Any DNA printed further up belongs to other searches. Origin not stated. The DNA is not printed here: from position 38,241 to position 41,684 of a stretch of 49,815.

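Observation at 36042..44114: Giant Lhr-type helicase fused to a winged-helix/YcaQ-AlkZ-like array, followed in frame by a second protein made of the same modules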

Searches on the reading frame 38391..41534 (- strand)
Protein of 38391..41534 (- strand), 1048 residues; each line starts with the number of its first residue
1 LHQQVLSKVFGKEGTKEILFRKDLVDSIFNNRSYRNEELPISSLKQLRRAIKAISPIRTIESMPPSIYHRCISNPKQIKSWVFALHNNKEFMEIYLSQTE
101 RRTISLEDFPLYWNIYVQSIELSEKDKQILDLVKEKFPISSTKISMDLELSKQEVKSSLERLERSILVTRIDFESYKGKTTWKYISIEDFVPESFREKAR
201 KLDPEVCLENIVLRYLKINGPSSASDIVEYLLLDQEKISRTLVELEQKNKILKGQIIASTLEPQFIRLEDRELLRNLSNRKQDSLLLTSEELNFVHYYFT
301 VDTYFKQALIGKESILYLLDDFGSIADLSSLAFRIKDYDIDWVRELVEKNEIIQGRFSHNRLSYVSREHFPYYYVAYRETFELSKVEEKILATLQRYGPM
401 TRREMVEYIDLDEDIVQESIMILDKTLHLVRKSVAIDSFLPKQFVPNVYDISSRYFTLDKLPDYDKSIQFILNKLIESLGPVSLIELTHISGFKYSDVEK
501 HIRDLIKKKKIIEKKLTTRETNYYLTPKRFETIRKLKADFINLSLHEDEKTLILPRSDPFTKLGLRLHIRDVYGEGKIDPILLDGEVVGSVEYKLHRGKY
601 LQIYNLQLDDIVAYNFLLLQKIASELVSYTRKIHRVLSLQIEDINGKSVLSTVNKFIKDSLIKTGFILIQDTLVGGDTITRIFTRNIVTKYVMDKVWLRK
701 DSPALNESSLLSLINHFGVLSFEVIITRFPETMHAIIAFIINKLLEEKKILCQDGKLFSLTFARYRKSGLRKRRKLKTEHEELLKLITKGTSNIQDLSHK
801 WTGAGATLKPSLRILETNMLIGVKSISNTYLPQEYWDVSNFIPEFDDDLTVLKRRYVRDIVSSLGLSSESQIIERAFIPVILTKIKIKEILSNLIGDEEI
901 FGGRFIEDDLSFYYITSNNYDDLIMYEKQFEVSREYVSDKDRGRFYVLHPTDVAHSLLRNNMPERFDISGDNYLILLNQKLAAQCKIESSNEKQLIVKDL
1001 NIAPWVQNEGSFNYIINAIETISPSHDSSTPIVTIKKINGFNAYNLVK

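Call 14: find_homologous_proteins(query=window:38391-41534:-, max_evalue=0.001)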
Query window:38391-41534:- (1048 aa): 21 proteins with E <= 0.001 among 8000 candidates.
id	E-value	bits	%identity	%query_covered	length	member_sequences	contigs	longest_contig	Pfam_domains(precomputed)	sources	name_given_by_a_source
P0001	0.0e+0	1353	88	65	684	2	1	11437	-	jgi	jgi:hypothetical protein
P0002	0.0e+0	1229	57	89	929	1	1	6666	PF24741.2,PF13412.13,PF23236.2,PF06224.19,PF08221.18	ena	-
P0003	0.0e+0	1167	59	82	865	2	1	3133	PF24741.2,PF23236.2,PF06224.19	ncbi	ncbi:MAG: hypothetical protein ACXABK_05360, partial [Candidatus Heimdallarchaeaceae archaeon]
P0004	2.1e-127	444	53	41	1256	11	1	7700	PF24741.2,PF00270.36,PF00271.38,PF19306.6,PF08494.17,PF04851.22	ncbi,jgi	ncbi:MAG: ATP-dependent helicase [Candidatus Heimdallarchaeaceae archaeon]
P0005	2.0e-21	94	24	66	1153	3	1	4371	PF01047.29,PF06224.19,PF08494.17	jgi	jgi:ATP-dependent Lhr-like helicase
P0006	6.5e-16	75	24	41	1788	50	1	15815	PF00270.36,PF06224.19,PF12802.14,PF00271.38,PF19306.6,PF08494.17,PF04851.22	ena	-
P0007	2.2e-15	74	22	67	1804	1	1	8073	PF25212.3,PF24270.2,PF00270.36,PF01978.26,PF06224.19,PF00271.38,PF19306.6,PF08494.17,PF04851.22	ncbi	-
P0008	3.5e-15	73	21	66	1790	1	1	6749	PF00270.36,PF06224.19,PF00271.38,PF19306.6,PF08494.17,PF04851.22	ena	-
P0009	2.0e-14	71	23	59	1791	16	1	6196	PF00270.36,PF06224.19,PF00271.38,PF19306.6,PF08494.17,PF04851.22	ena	-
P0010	2.0e-13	67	23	48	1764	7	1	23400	PF00270.36,PF06224.19,PF00271.38,PF19306.6,PF08494.17,PF04851.22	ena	-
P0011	4.2e-13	66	22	71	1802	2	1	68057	PF00270.36,PF01978.26,PF23234.2,PF06224.19,PF00271.38,PF19306.6,PF08494.17,PF04851.22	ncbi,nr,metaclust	ncbi:MAG: hypothetical protein A3K68_00475 [Euryarchaeota archaeon RBG_16_68_13]|nr:MAG: hypothetica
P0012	1.8e-12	64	24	41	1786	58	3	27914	PF00270.36,PF06224.19,PF00271.38,PF19306.6,PF08494.17,PF04851.22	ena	-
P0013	2.6e-12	64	21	67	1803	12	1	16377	PF01047.29,PF00270.36,PF01978.26,PF06224.19,PF00271.38,PF19306.6,PF08494.17,PF04851.22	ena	-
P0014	3.2e-12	63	21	48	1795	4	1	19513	PF00270.36,PF06224.19,PF00271.38,PF19306.6,PF08494.17,PF04851.22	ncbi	-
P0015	4.6e-12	63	21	48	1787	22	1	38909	PF00270.36,PF06224.19,PF00271.38,PF19306.6,PF08494.17,PF04851.22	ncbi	-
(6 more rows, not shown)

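Call 16: find_encoding_contigs(protein=P0001, flank=8000, max_places=3)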
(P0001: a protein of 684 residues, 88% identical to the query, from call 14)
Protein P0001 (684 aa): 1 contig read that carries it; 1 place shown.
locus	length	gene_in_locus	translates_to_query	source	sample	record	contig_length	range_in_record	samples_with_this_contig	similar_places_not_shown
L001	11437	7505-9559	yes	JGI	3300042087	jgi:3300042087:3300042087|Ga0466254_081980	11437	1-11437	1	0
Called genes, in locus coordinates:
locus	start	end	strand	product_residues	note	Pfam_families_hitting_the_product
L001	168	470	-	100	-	PF14803:Zn_ribbon_Nudix (faint), PF00935:Ribosomal_L44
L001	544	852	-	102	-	PF01192:RNA_pol_Rpb6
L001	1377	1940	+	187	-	PF00025:Arf, PF00503:G-alpha (faint), PF09439:SRPRB (weak), PF00071:Ras, PF08477:Roc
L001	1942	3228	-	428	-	PF01472:PUA (weak), PF01189:Methyltr_RsmB-F (weak)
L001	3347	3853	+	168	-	PF00583:Acetyltransf_1, PF13673:Acetyltransf_10, PF13508:Acetyltransf_7, PF08445:FR47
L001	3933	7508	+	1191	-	PF00270:DEAD, PF04851:ResIII (weak), PF00271:Helicase_C, PF19306:WHD_Lhr, PF08494:DEAD_assoc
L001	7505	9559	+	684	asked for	-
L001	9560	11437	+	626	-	?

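Call 17: find_encoding_contigs(protein=P0002, flank=8000, max_places=3)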
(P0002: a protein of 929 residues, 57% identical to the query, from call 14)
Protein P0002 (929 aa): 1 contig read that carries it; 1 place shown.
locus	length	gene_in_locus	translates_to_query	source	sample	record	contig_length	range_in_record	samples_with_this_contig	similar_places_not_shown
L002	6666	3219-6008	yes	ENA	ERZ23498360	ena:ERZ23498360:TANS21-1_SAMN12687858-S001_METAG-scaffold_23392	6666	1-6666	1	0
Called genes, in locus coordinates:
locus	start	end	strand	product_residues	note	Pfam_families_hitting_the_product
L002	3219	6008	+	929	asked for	PF06224:AlkZ-like (weak), PF08221:HTH_9 (faint), PF13412:HTH_24 (faint), PF23236:WHD_2nd_Lhr (faint), PF24741:AlkZ-rel (faint)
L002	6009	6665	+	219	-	?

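Call 23: find_encoding_contigs(protein=P0011, flank=6000, max_places=2)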
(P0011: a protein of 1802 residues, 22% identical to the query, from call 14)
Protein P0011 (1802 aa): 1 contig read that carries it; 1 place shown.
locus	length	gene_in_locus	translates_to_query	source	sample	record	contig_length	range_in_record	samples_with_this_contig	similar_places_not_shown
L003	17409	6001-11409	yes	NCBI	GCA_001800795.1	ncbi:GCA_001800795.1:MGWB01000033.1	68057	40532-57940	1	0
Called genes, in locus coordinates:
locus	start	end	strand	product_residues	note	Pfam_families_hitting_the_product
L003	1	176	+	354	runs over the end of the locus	PF04389:Peptidase_M28 (weak), PF01546:Peptidase_M20, PF07687:M20_dimer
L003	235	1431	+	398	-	PF02749:QRPTase_N, PF01729:QRPTase_C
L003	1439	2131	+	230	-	PF01209:Ubie_methyltran, PF13489:Methyltransf_23, PF13847:Methyltransf_31, PF08241:Methyltransf_11, PF08242:Methyltransf_12, PF13649:Methyltransf_25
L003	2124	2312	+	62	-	-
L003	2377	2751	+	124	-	PF01597:GCV_H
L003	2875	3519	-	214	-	PF03807:F420_oxidored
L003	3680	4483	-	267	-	-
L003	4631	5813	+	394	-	PF00108:Thiolase_N, PF02803:Thiolase_C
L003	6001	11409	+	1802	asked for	PF00270:DEAD, PF04851:ResIII, PF00271:Helicase_C, PF19306:WHD_Lhr, PF08494:DEAD_assoc, PF01978:TrmB (faint), PF23234:WHD_4th_Lhr (faint), PF06224:AlkZ-like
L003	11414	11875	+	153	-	PF00903:Glyoxalase, PF12681:Glyoxalase_2 (faint), PF13669:Glyoxalase_4, PF18029:Glyoxalase_6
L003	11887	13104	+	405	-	PF01546:Peptidase_M20, PF07687:M20_dimer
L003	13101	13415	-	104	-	-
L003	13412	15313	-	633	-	PF00515:TPR_1, PF14559:TPR_19, PF00515:TPR_1, PF13414:TPR_11, PF13424:TPR_12, PF13432:TPR_16, PF00515:TPR_1, PF07719:TPR_2, +22 more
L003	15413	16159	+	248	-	-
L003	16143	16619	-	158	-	-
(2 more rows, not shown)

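Call 24: find_encoding_contigs(protein=P0015, flank=6000, max_places=2)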
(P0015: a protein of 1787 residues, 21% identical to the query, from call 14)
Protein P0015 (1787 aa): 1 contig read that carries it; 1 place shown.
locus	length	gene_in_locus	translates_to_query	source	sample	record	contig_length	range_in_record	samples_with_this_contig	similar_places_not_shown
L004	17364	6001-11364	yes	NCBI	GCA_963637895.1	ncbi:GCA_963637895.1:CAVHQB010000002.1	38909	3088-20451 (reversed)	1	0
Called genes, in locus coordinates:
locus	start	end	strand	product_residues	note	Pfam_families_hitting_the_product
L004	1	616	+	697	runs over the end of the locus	PF14551:MCM_N (weak), PF17207:MCM_OB, PF00493:MCM, PF07728:AAA_5 (faint), PF01078:Mg_chelatase (weak), PF17855:MCM_lid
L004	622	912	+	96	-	PF04242:DUF424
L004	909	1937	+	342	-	PF04981:NMD3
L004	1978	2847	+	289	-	PF05681:Fumerase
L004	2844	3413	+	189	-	PF05683:Fumerase_C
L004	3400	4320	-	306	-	PF11974:bMG3 (faint), PF17210:SdrD_B (faint), PF17802:SpaA (faint), PF20598:DUF6795 (faint), PF22904:NOMO1-like_2nd (faint), PF01060:TTR-52 (faint), PF13620:CarboxypepD_reg, PF13715:CarbopepD_reg_2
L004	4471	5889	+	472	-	PF00301:Rubredoxin, PF23458:DUF7130 (weak), PF01645:Glu_synthase, PF01070:FMN_dh, PF00478:IMPDH (faint)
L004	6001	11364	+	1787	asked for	PF00270:DEAD, PF04851:ResIII, PF00271:Helicase_C, PF19306:WHD_Lhr, PF08494:DEAD_assoc, PF06224:AlkZ-like (weak)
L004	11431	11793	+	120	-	PF01381:HTH_3 (weak)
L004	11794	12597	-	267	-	PF07934:OGG_N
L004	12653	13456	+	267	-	PF01261:AP_endonuc_2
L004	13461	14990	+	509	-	PF00392:GntR (faint), PF01022:HTH_5 (faint), PF01047:MarR (faint), PF02002:TFIIE_alpha (faint), PF09339:HTH_IclR (faint), PF12802:MarR_2 (weak), PF12840:HTH_20 (faint), PF13412:HTH_24 (faint), +3 more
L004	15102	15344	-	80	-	-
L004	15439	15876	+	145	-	PF07883:Cupin_2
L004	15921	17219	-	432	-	PF01964:ThiC_Rad_SAM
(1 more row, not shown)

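Call 64: predict_structure(alignment_id=A2)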
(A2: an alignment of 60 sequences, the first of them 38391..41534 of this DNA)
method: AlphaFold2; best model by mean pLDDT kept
length: 1048 residues; sequences in the alignment: 60
mean_pLDDT: 86.0   pTM: 0.71
mean pLDDT of the five models: 86.0, 85.0, 84.6, 83.8, 82.8
residues with pLDDT >= 90: 500; 70-90: 465; 50-70: 40; < 50: 43
segments of 3 or more residues with pLDDT < 50: 1-17, 280-282, 435-443, 935-941, 1025-1029
pLDDT, mean of each block of 10 residues (from residue 1): 39 48 85 83 84 91 90 87 90 90 92 90 92 91 92 92 93 88 93 86 91 91 93 93 90 81 86 72 68 89 89 93 89 86 86 92 93 93 92 92 89 91 93 58 67 89 95 94 92 94 94 84 92 82 59 90 81 80 89 82 91 85 92 83 91 88 87 77 88 89 87 94 90 90 95 94 93 87 85 83 82 92 90 91 88 95 93 90 86 85 84 91 89 53 78 87 81 89 87 82 88 88 59 85 79
secondary structure, 60 per line:
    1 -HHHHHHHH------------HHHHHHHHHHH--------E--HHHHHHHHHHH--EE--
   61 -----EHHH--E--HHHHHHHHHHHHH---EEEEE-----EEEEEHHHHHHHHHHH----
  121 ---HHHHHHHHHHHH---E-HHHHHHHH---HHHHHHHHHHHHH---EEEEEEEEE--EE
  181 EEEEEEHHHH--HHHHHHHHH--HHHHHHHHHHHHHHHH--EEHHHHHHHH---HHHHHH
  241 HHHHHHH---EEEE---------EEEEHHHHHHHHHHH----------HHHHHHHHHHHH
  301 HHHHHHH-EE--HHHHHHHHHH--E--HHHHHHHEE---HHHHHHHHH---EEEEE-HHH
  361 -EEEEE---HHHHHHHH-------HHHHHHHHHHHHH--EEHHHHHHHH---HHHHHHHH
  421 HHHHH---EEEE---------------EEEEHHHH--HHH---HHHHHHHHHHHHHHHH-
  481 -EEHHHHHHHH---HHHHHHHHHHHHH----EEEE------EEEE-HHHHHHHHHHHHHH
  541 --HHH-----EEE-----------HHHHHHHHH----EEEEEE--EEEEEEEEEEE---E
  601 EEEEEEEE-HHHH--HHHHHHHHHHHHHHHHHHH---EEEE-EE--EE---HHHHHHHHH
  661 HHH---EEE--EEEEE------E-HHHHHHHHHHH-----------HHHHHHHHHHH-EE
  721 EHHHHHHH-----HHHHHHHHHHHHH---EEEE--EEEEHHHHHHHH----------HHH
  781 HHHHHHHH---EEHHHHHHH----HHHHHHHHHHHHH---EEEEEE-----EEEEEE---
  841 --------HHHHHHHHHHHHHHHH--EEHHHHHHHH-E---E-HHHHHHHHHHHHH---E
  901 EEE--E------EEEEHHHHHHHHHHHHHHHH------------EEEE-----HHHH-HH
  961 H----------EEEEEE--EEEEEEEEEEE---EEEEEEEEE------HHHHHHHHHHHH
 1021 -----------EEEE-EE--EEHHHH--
elements in order (helices of 4 or more, strands of 3 or more residues): H2-9 H22-32 H44-54 H75-87 E91-95 E101-105 H106-116 H124-135 H141-148 H152-164 E168-176 E179-186 H187-190 H193-201 H204-219 H224-231 H235-247 E251-254 E264-267 H268-278 H289-307 H313-322 H328-334 H340-348 E352-356 E362-366 H370-377 H385-397 H402-409 H413-425 E429-432 E448-451 H452-455 H464-479 H484-491 H495-507 E512-515 E522-525 H527-540 E551-553 H565-573 E578-583 E586-596 E600-608 H610-613 H616-634 E638-641 H652-663 E667-669 E672-676 H685-695 H707-717 E719-721 H722-728 H734-746 E750-753 E756-759 H760-767 H778-788 H794-800 H805-817 E821-826 E832-837 H849-864 H869-876 H884-896 E900-903 E913-916 H917-932 E945-948 H954-957 E972-977 E980-990 E994-1002 H1009-1020 E1032-1035 H1043-1046

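Call 69: fold_search(model_id=the predicted structure, library=pdb)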
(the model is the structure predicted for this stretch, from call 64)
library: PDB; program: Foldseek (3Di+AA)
matches with E <= 10: 1501; with E <= 0.001: 17
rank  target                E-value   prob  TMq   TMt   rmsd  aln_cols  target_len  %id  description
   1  7lhl_B                3.1e-11  1.00  0.33  0.53   9.4       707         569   12  cryo-EM structure of Mycobacterium smegmatis Lhr helicase C-terminal domain (released 2021-04-07)
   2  7lhl_C                7.0e-11  1.00  0.34  0.56   8.9       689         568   13  cryo-EM structure of Mycobacterium smegmatis Lhr helicase C-terminal domain (released 2021-04-07)
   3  7lhl_A                7.7e-11  1.00  0.34  0.55   9.1       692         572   13  cryo-EM structure of Mycobacterium smegmatis Lhr helicase C-terminal domain (released 2021-04-07)
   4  7lhl_D                2.8e-10  1.00  0.32  0.52  13.7       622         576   14  cryo-EM structure of Mycobacterium smegmatis Lhr helicase C-terminal domain (released 2021-04-07)
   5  9zd6_A                4.3e-10  1.00  0.27  0.66   5.4       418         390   13  Bacterial interstrand DNA crosslink glycosylase AlkX/YcaQ bound to DNA (released 2026-01-14)
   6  9zd6_B                1.3e-09  1.00  0.26  0.67   5.6       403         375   12  Bacterial interstrand DNA crosslink glycosylase AlkX/YcaQ bound to DNA (released 2026-01-14)
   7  5uuj                  2.5e-09  1.00  0.26  0.67   5.1       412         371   11  Streptomyces sahachiroi DNA glycosylase AlkZ (released 2017-04-12)
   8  8ffz_B                2.4e-08  1.00  0.10  0.11  46.4      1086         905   10  TFIIIA-TFIIIC-Brf1-TBP complex bound to 5S rRNA gene (released 2023-06-21)
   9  7z1l_O                3.1e-05  1.00  0.09  0.14  31.1       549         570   12  Structure of yeast RNA Polymerase III Pre-Termination Complex (PTC) (released 2022-08-31)
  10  7d58_O                4.5e-05  1.00  0.09  0.16  25.8       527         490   11  cryo-EM structure of human RNA polymerase III in elongating state (released 2021-02-17)
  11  9gc3_A                9.7e-05  0.97  0.08  0.12  28.4       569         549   11  yeast TFIIIC TauB subcomplex bound to a tRNA gene (released 2024-11-27)
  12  7z1o_O                2.1e-04  0.98  0.09  0.14  28.8       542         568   12  Structure of yeast RNA Polymerase III PTC + NTPs (released 2022-08-31)
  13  1lva                  3.5e-04  1.00  0.07  0.24  23.2       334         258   12  Crystal structure of a C-terminal fragment of Moorella thermoacetica elongation factor SelB (released 2002-08-21)
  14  7a6h_O                3.8e-04  0.97  0.09  0.15  25.8       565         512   10  Cryo-EM structure of human apo RNA Polymerase III (released 2021-02-03)
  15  8cli_A                5.9e-04  0.90  0.10  0.15  26.0       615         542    8  TFIIIC TauB-DNA monomer (released 2023-06-21)
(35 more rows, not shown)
